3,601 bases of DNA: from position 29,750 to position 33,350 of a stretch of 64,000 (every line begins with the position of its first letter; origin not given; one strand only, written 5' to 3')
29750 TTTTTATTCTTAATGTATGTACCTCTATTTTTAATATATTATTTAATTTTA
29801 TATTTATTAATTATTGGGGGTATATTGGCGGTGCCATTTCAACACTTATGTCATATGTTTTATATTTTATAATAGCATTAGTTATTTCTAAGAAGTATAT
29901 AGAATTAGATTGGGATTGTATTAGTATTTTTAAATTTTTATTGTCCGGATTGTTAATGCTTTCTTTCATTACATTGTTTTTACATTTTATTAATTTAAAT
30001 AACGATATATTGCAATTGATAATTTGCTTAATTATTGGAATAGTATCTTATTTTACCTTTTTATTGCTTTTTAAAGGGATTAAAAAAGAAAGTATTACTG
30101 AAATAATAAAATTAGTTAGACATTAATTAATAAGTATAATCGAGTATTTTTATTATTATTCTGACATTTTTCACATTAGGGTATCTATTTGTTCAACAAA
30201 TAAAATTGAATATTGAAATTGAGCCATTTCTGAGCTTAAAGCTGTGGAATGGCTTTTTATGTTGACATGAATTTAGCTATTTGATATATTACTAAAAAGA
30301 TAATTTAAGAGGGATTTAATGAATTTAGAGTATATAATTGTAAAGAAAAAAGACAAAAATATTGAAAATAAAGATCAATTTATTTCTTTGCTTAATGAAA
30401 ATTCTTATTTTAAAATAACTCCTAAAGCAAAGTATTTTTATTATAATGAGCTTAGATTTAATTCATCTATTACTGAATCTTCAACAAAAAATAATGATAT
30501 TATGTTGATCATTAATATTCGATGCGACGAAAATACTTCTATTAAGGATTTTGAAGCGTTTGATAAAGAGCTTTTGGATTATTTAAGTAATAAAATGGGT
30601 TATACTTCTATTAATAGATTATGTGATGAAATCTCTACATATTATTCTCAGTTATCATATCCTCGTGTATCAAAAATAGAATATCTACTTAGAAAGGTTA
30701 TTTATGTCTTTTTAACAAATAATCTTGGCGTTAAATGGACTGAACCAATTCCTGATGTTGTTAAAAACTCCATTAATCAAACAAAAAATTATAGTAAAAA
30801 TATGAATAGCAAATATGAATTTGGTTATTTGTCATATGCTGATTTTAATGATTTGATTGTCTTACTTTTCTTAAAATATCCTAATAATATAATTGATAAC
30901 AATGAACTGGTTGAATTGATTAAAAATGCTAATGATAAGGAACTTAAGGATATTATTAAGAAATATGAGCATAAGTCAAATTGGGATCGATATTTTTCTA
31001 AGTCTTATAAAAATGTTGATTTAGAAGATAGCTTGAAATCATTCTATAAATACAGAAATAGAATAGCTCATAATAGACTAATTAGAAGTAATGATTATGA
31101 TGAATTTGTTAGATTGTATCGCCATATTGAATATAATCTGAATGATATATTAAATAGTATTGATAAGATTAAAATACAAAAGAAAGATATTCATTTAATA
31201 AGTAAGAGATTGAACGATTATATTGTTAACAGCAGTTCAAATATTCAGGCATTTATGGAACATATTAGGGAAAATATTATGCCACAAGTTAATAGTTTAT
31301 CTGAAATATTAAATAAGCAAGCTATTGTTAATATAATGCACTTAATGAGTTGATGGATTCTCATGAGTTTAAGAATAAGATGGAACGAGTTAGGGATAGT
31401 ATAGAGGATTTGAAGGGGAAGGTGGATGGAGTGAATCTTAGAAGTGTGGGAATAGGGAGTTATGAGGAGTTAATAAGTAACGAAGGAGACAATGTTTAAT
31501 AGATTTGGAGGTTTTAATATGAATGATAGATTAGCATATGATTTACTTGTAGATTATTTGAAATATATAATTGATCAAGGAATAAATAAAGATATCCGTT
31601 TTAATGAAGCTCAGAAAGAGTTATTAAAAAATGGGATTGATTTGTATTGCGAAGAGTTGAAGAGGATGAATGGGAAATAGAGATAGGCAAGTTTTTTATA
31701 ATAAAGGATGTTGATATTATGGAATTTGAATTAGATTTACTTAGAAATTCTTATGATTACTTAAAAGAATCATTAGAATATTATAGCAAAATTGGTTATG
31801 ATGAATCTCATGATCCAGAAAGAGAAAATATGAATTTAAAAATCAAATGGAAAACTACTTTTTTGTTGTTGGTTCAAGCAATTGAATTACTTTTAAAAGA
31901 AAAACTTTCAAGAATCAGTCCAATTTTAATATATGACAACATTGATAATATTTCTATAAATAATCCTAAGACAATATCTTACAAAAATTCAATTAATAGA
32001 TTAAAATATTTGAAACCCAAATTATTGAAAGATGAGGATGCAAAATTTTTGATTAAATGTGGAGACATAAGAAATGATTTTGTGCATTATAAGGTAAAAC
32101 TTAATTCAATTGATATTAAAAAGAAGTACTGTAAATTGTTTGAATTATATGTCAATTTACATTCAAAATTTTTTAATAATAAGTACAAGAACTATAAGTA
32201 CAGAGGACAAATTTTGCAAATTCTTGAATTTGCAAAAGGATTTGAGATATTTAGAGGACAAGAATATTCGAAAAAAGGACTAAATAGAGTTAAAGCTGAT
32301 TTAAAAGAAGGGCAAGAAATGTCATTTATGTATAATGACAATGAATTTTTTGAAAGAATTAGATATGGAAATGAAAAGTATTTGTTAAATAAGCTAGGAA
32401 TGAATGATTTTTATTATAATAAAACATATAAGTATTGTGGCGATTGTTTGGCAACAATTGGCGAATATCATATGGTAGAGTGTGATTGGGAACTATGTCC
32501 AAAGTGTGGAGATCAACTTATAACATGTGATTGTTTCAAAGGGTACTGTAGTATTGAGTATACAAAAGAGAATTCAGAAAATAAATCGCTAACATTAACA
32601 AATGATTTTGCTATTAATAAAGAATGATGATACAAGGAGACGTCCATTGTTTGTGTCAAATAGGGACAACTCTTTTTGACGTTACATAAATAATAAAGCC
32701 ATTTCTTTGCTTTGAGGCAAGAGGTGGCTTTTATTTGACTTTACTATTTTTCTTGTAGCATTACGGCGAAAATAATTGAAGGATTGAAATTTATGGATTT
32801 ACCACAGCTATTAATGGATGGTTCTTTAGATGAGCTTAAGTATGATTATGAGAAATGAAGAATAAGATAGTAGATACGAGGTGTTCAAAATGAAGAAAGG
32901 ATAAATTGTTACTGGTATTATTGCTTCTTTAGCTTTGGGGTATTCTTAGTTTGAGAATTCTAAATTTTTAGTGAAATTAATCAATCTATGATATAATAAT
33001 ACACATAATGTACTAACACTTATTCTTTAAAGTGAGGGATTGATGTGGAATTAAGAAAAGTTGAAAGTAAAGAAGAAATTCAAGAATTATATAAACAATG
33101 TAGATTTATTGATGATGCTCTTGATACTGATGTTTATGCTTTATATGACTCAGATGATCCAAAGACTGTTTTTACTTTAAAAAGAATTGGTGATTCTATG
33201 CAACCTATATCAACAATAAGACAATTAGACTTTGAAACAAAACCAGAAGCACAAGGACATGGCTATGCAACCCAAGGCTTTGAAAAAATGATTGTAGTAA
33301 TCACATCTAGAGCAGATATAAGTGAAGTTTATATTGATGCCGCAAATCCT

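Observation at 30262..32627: AT-rich four-ORF cassette with two unrelated HEPN (R-x4-H) proteins: candidate undescribed abortive-infection or toxin module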

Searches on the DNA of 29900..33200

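Call 50: search_rna_families(source=window, start=29900, end=33200, threshold=evalue, max_evalue=1)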
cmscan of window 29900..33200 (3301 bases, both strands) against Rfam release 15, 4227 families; matches with E-value up to 1: 0.
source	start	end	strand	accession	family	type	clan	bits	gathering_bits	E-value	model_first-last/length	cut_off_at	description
